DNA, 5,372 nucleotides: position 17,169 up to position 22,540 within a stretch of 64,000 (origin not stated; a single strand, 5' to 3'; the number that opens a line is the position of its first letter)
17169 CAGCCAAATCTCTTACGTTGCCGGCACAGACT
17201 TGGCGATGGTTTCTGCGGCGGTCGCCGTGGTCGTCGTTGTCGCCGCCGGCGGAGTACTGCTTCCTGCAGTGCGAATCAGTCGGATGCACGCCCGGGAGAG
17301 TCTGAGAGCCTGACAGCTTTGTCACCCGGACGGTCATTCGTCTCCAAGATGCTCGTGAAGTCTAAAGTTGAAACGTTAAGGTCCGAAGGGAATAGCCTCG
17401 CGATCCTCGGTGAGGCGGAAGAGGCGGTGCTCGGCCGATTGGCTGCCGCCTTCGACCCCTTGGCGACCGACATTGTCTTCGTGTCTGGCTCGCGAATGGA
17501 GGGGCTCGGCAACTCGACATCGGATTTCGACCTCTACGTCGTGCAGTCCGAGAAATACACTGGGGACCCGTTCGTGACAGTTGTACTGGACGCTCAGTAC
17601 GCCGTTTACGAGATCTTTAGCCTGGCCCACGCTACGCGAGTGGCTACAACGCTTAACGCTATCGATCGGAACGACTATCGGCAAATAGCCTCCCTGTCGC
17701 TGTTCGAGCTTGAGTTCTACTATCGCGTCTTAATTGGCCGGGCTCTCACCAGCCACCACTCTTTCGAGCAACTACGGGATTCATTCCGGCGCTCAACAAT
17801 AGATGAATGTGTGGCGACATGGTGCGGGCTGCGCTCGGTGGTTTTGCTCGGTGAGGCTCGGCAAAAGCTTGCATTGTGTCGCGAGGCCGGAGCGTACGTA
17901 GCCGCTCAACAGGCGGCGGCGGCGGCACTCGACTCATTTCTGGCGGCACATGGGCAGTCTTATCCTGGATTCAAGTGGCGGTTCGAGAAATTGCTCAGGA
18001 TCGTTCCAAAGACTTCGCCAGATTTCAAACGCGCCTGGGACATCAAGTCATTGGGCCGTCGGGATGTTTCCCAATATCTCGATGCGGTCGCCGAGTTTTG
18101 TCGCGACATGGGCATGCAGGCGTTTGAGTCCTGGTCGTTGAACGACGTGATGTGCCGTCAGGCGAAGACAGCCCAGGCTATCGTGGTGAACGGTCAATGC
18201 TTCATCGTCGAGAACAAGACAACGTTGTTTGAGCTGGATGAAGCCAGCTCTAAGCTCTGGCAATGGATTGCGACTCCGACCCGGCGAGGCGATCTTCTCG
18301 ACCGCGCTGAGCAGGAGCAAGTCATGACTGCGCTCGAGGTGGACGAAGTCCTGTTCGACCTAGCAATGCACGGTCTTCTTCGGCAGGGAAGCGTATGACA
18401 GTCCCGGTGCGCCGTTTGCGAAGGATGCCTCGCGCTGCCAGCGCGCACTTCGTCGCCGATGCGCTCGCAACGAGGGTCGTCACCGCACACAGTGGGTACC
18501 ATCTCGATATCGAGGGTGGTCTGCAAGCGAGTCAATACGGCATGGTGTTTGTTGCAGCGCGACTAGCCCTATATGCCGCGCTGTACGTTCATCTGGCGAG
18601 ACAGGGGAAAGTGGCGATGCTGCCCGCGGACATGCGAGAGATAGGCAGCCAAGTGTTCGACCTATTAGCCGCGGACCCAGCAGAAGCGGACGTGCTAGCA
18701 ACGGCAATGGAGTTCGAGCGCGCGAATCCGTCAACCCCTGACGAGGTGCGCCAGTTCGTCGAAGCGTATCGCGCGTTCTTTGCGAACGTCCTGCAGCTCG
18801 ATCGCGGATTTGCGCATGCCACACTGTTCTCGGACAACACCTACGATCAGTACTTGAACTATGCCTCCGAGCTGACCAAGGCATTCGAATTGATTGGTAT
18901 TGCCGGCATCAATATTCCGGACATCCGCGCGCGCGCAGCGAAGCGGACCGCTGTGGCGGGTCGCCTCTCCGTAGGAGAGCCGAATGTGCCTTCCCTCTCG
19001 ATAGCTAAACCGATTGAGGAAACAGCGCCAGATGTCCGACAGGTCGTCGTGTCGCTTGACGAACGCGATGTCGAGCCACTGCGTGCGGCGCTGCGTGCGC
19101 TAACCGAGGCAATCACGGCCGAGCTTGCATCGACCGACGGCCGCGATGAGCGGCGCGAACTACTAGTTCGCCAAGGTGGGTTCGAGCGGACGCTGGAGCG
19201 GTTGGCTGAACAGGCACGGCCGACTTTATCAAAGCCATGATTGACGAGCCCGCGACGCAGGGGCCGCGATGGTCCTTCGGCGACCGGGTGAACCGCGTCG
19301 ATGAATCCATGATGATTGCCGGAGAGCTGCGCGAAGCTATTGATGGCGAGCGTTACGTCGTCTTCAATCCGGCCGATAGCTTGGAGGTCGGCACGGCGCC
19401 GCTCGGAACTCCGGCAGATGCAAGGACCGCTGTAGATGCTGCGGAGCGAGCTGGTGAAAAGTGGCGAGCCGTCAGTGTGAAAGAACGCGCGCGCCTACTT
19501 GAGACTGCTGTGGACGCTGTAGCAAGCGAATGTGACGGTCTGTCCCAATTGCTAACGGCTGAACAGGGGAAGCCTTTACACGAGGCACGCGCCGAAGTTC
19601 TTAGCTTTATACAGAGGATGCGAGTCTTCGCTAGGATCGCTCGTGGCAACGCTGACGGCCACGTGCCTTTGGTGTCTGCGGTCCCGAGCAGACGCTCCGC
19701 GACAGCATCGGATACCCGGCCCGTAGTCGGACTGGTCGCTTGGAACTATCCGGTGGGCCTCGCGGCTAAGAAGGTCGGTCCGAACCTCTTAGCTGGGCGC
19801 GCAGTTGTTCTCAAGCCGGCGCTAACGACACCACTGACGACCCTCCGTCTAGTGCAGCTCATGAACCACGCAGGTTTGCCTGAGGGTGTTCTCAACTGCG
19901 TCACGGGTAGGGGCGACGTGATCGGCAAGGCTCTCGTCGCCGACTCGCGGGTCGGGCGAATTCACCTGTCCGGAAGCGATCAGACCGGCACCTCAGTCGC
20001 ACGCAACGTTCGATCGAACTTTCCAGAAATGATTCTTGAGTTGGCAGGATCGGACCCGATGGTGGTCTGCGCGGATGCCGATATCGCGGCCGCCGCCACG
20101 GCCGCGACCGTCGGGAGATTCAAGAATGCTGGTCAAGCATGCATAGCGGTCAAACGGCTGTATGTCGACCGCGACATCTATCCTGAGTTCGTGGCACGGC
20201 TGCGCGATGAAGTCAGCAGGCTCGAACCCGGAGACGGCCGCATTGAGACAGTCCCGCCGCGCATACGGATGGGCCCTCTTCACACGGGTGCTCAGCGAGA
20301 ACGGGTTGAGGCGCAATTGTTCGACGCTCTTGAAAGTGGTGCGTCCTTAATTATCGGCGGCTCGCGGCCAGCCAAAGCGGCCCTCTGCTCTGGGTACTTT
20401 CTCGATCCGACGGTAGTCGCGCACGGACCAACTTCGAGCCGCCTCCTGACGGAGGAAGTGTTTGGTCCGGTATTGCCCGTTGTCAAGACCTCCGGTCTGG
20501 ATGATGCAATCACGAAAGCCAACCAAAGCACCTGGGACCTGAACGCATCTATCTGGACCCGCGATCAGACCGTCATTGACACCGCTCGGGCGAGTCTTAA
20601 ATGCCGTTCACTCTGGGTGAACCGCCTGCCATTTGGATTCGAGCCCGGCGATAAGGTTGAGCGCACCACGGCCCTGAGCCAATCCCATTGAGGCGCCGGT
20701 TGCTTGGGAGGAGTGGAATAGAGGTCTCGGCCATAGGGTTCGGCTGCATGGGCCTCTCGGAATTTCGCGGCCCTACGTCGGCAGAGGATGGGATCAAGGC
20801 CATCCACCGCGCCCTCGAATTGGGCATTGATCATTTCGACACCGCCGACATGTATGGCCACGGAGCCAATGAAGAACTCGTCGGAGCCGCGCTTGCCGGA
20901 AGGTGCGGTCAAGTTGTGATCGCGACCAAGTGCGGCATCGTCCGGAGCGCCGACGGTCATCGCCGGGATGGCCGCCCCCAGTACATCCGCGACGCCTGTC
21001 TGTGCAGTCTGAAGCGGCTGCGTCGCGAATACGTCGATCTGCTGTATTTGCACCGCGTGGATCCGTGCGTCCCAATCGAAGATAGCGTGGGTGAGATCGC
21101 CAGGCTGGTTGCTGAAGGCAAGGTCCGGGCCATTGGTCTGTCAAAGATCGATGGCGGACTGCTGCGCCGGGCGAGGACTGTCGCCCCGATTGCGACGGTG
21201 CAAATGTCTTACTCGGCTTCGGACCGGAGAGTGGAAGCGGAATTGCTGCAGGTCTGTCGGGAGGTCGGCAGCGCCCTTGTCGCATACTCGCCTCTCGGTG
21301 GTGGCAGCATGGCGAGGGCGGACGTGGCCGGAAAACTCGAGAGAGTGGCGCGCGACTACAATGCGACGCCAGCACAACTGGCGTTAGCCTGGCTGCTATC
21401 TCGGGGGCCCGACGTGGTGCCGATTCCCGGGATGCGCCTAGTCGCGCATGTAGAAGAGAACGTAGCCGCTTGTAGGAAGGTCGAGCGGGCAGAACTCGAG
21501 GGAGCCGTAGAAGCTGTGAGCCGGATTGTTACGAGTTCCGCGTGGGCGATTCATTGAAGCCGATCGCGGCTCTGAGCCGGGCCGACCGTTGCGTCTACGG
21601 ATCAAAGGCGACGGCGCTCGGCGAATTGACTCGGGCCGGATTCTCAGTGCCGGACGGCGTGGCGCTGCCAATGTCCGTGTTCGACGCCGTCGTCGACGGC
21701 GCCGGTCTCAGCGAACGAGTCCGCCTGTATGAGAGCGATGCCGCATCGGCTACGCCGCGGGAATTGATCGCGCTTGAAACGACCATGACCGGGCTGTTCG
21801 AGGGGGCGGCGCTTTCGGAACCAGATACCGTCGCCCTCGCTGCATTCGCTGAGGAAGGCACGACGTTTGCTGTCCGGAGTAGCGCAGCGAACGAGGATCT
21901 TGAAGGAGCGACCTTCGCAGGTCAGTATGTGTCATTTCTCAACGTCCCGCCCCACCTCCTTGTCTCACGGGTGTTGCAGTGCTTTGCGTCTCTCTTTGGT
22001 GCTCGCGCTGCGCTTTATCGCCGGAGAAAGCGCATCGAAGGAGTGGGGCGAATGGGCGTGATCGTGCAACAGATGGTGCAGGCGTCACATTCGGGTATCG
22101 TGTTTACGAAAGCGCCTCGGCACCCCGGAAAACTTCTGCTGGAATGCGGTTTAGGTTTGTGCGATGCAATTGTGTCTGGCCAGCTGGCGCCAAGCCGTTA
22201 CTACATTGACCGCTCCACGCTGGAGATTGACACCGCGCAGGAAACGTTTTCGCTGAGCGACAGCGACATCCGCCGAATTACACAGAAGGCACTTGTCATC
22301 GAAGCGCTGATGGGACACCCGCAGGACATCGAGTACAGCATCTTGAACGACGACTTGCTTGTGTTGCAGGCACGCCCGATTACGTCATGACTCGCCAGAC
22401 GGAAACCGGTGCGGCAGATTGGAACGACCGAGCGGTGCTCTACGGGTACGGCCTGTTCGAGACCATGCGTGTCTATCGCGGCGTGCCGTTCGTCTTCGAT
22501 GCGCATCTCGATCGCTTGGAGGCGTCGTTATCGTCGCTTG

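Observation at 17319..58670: About 41-kb operon-like biosynthetic cluster with an enzyme set I cannot match to any described pathway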

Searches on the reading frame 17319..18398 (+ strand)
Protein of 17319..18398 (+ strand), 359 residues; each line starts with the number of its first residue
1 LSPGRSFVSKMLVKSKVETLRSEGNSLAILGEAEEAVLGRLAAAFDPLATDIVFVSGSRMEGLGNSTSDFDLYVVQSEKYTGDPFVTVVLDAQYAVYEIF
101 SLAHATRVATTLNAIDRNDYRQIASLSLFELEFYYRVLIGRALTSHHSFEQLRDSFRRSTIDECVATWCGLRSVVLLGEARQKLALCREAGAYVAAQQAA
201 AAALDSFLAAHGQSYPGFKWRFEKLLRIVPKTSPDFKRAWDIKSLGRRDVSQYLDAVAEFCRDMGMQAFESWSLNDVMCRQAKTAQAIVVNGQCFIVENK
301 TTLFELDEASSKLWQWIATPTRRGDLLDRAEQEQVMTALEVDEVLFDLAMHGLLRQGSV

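Call 3: search_protein_families(library=pfam, proteins=[window:17319-18398:+], max_evalue=0.001)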
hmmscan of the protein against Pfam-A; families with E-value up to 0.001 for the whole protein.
window:17319-18398:+ (359 aa): 0 families

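Call 8: search_protein_families(library=ncbifam, proteins=[window:17319-18398:+], max_evalue=0.01)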
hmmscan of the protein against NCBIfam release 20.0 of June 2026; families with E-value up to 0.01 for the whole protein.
window:17319-18398:+ (359 aa): 0 families

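Call 17: search_protein_families(library=pfam, proteins=[window:17319-18398:+], max_evalue=5)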
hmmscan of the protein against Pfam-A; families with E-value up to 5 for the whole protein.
window:17319-18398:+ (359 aa): 5 families
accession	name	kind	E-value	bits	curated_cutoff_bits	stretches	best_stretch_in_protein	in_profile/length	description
PF01266.30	DAO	-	0.013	15.5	27.9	1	144-271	38-169/353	FAD dependent oxidoreductase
PF22600.2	MTPAP-like_central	-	0.044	14.3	27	1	53-87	42-71/139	Poly(A) RNA polymerase, mitochondrial-like, central palm domain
PF19464.4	DUF6001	-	0.061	12.8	25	1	54-113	41-98/348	Family of unknown function (DUF6001)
PF18765.7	Polbeta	-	0.082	13.5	26.9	1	52-84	15-47/93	Polymerase beta, Nucleotidyltransferase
PF05402.18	PqqD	-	0.24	12.2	23.4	1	300-334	9-43/67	Coenzyme PQQ synthesis protein D (PqqD)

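Call 91: search_solved_structures(query=window:17319-18398:+, max_evalue=5)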
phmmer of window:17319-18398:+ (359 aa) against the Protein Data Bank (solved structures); distinct sequences matched with E-value up to 5: 3.
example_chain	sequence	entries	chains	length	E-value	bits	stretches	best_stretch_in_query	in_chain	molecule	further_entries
9mzg_B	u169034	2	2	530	0.42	12.9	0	270-315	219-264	Guanine nucleotide-binding protein G(I)/G(S)/G(T) subunit beta-1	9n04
8ouk_A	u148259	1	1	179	0.72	12.2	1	271-356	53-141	Arf GTPase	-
8oul_A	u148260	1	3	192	1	11.7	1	291-356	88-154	Arf GTPase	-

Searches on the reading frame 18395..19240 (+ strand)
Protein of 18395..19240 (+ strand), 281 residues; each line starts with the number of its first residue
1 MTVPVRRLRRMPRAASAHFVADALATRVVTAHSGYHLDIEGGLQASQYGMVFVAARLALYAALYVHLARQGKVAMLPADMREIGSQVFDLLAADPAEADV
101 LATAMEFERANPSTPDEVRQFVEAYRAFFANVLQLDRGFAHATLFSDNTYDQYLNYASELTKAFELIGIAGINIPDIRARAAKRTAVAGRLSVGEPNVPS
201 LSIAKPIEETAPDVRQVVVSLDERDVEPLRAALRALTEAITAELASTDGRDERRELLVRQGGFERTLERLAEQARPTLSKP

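Call 3: search_protein_families(library=pfam, proteins=[window:18395-19240:+], max_evalue=0.001)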
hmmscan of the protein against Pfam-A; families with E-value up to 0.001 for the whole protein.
window:18395-19240:+ (281 aa): 0 families

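Call 8: search_protein_families(library=ncbifam, proteins=[window:18395-19240:+], max_evalue=0.01)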
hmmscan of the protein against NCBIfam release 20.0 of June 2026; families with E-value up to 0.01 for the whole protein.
window:18395-19240:+ (281 aa): 0 families

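Call 17: search_protein_families(library=pfam, proteins=[window:18395-19240:+], max_evalue=5)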
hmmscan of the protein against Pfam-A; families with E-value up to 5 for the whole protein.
window:18395-19240:+ (281 aa): 0 families

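Call 92: search_solved_structures(query=window:18395-19240:+, max_evalue=5)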
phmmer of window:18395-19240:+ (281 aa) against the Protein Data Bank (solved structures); distinct sequences matched with E-value up to 5: 6.
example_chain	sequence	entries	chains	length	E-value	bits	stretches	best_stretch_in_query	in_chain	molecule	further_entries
2n8w_A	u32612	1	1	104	0.17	14.6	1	212-258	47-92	Designed Protein DA05R1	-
2pc6_A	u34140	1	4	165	0.24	14.1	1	182-272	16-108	Probable acetolactate synthase isozyme III (Small subunit)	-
6tjz_A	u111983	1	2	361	0.33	13.6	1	65-178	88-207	SVS_variant_AS3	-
6tja_A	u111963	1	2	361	0.49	13.1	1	65-178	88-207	SVS_variant_AS1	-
6thu_A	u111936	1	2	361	0.6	12.8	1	66-178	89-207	SVS_AS10 variant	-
4djb_A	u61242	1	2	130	1.4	11.6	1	169-246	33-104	E4-ORF3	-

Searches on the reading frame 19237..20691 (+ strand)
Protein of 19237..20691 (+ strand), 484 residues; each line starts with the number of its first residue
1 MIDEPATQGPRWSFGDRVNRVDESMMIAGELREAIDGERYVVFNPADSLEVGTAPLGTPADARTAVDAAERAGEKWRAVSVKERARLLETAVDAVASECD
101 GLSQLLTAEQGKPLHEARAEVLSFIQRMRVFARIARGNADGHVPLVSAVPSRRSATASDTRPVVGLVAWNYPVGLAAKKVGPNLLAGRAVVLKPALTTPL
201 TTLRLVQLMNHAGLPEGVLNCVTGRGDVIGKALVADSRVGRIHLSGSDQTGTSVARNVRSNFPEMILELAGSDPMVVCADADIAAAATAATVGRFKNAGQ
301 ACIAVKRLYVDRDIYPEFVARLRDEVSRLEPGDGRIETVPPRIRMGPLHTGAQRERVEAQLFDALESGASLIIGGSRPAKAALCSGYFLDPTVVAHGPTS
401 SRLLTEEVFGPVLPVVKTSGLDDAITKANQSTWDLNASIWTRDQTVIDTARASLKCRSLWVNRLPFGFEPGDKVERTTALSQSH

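Call 3: search_protein_families(library=pfam, proteins=[window:19237-20691:+], max_evalue=0.001)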
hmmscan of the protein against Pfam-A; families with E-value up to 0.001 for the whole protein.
window:19237-20691:+ (484 aa): 1 family
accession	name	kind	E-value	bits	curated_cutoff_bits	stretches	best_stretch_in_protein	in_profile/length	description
PF00171.27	Aldedh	-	1.5e-113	380.2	23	1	38-464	7-425/461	Aldehyde dehydrogenase family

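Call 77: search_protein_families(library=ncbifam, proteins=[window:19237-20691:+], max_evalue=0.00001)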
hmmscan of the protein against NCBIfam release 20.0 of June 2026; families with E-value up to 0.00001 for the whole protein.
window:19237-20691:+ (484 aa): 40 families (the best 25 are shown)
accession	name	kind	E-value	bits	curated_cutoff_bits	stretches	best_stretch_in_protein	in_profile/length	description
NF006916.0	PRK09407.1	equivalog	7.3e-92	308.6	521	1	34-462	30-450/526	succinic semialdehyde dehydrogenase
NF010000.0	PRK13473.1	subfamily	1.1e-91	307.9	615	1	23-463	3-434/475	aminobutyraldehyde dehydrogenase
TIGR01804.1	BADH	equivalog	1e-87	294.6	668.6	1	27-463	2-433/467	betaine-aldehyde dehydrogenase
NF045735.1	PaDhStyDPseudo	equivalog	5.3e-86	289.2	850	1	22-463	2-443/483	phenylacetaldehyde dehydrogenase StyD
NF040792.1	glyc_ald_dh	equivalog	7.7e-85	285.6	760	1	25-462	3-434/488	D-glyceraldehyde dehydrogenase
NF007497.0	PRK10090.1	equivalog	2.2e-83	280.6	500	1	21-466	5-442/480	aldehyde dehydrogenase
NF009725.0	PRK13252.1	equivalog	3.1e-83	279.8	593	1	23-463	7-441/488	betaine-aldehyde dehydrogenase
NF042993.1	AlphKGSA_gudD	equivalog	4.4e-83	279.6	770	1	26-443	7-420/481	alpha-ketoglutaric semialdehyde dehydrogenase GucD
NF052305.1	DioxValDhHalo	equivalog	1.9e-82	277.7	750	1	26-448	8-425/483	2,5-dioxovalerate dehydrogenase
TIGR01780.1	SSADH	subfamily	2.3e-82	277.3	646.35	1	42-447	1-398/448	succinate-semialdehyde dehydrogenase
NF040648.1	lactal_redase_Meth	equivalog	8.7e-78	262.4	650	1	25-462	1-422/463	lactaldehyde dehydrogenase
NF006915.0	PRK09406.1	equivalog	2.4e-76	257.5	730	1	44-463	7-418/457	NADP-dependent succinic semialdehyde dehydrogenase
NF008415.0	PRK11241.1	equivalog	4.8e-76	256.4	828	1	24-445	12-424/482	NADP-dependent succinate-semialdehyde dehydrogenase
TIGR02299.1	HpaE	equivalog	7.5e-74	249.1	638.35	1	25-462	3-437/488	5-carboxymethyl-2-hydroxymuconate semialdehyde dehydrogenase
NF002852.0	PRK03137.1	subfamily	6.7e-72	242.9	648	1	25-463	39-471/514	L-glutamate gamma-semialdehyde dehydrogenase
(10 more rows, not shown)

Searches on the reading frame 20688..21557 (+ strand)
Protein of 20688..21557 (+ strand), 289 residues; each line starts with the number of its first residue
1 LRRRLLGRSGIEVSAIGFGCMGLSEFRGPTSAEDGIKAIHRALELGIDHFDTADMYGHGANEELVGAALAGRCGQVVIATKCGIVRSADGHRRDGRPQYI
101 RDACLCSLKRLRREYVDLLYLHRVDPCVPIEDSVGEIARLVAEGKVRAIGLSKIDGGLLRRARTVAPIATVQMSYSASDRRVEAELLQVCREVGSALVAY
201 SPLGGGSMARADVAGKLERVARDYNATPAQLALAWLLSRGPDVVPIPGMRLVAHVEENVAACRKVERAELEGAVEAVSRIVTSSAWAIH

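Call 3: search_protein_families(library=pfam, proteins=[window:20688-21557:+], max_evalue=0.001)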
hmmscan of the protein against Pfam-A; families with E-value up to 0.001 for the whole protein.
window:20688-21557:+ (289 aa): 1 family
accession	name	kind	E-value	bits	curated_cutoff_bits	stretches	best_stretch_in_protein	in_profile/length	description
PF00248.27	Aldo_ket_red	-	4.3e-64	216.8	24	1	16-263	2-275/291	Aldo/keto reductase family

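Call 77: search_protein_families(library=ncbifam, proteins=[window:20688-21557:+], max_evalue=0.00001)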
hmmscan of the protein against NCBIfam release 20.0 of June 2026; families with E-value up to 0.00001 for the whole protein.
window:20688-21557:+ (289 aa): 7 families
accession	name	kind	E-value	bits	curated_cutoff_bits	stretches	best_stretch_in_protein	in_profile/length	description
NF007695.0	PRK10376.1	subfamily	1.6e-41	142.3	280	1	10-263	14-272/290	oxidoreductase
NF049922.1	MethglyxlRedYdjG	equivalog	1.9e-35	122.5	550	1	2-208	2-225/326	NADH-dependent methylglyoxal reductase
NF007388.0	PRK09912.1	subfamily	1.7e-20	73.3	448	1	1-210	13-232/346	L-glyceraldehyde 3-phosphate reductase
TIGR01293.1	Kv_beta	subfamily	1.3e-19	70.5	365.4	1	1-204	1-211/319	voltage-dependent potassium channel subunit beta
NF008377.0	PRK11172.1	equivalog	1.6e-18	66.9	327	1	21-262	6-235/267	2,5-didehydrogluconate reductase DkgB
NF007912.0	PRK10625.1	equivalog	1.1e-14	54.6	415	1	6-215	6-248/346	NADP(H)-dependent aldo-keto reductase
NF008598.0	PRK11565.1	equivalog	8.6e-14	51.3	425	1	30-261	25-244/275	2,5-didehydrogluconate reductase DkgA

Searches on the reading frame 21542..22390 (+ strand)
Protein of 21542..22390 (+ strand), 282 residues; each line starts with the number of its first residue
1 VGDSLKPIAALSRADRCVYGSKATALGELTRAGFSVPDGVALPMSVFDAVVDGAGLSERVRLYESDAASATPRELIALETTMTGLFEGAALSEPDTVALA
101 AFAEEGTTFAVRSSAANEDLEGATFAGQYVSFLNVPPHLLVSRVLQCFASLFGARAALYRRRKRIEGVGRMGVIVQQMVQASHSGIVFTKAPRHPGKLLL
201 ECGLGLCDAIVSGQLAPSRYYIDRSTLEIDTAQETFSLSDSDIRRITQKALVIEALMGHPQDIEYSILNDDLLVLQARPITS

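Call 3: search_protein_families(library=pfam, proteins=[window:21542-22390:+], max_evalue=0.001)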
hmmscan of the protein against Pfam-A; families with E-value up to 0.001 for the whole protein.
window:21542-22390:+ (282 aa): 1 family
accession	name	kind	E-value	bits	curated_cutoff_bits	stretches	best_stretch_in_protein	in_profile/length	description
PF01326.24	PPDK_N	-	5.7e-45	154.5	27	2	20-229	5-229/328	Pyruvate phosphate dikinase, AMP/ATP-binding domain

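Call 9: search_protein_families(library=ncbifam, proteins=[window:21542-22390:+], max_evalue=0.01)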
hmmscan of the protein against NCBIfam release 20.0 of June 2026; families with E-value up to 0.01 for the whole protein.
window:21542-22390:+ (282 aa): 16 families
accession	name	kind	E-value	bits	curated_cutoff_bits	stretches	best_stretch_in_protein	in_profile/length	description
NF005057.0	PRK06464.1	equivalog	1.6e-43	148.8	598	2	10-228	12-246/798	phosphoenolpyruvate synthase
TIGR01418.1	PEP_synth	equivalog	8.3e-43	146.8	739.75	2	17-228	14-240/784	pyruvate, water dikinase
NF041857.1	RIF_Ptrans_rph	equivalog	2.8e-40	138.4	999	2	12-223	10-229/864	rifamycin-inactivating phosphotransferase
NF004877.0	PRK06241.1-2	subfamily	4.7e-40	137.7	866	2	12-224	12-232/869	phosphoenolpyruvate synthase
NF004881.0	PRK06241.2-2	equivalog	2e-39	135.6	883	2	18-225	18-229/898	phosphoenolpyruvate synthase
NF052632.1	undecylprod_RedH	equivalog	2.6e-37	128.2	1350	2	12-229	10-216/880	undecylprodigiosin ligase RedH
NF004878.0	PRK06241.1-3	subfamily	4e-37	127.8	945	2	15-225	15-232/891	phosphoenolpyruvate synthase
NF004880.0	PRK06241.2-1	equivalog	2e-34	118.7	972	1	17-281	16-281/837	phosphoenolpyruvate synthase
NF052631.1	prodigiosin_PigC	equivalog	2.8e-33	114.8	1300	2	15-230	12-221/883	prodigiosin ligase PigC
NF004879.0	PRK06241.1-4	equivalog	1.8e-29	102.5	976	2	17-222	17-230/868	phosphoenolpyruvate synthase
NF004882.0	PRK06241.2-3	equivalog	1.1e-27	96.5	850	1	18-281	12-277/827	phosphoenolpyruvate synthase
NF000283.1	RPH_KJ151292.1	equivalog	8.9e-27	93.7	1700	2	18-218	19-227/865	rifamycin-inactivating phosphotransferase Rph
NF004883.0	PRK06241.2-4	equivalog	2.7e-25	88.7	1063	2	19-224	32-244/928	phosphoenolpyruvate synthase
NF004508.0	PRK05849.1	equivalog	8.5e-09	34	501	1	105-281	57-218/789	hypothetical protein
TIGR01828.1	pyru_phos_dikin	equivalog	5e-06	24.8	843.45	1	130-278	192-334/865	pyruvate, phosphate dikinase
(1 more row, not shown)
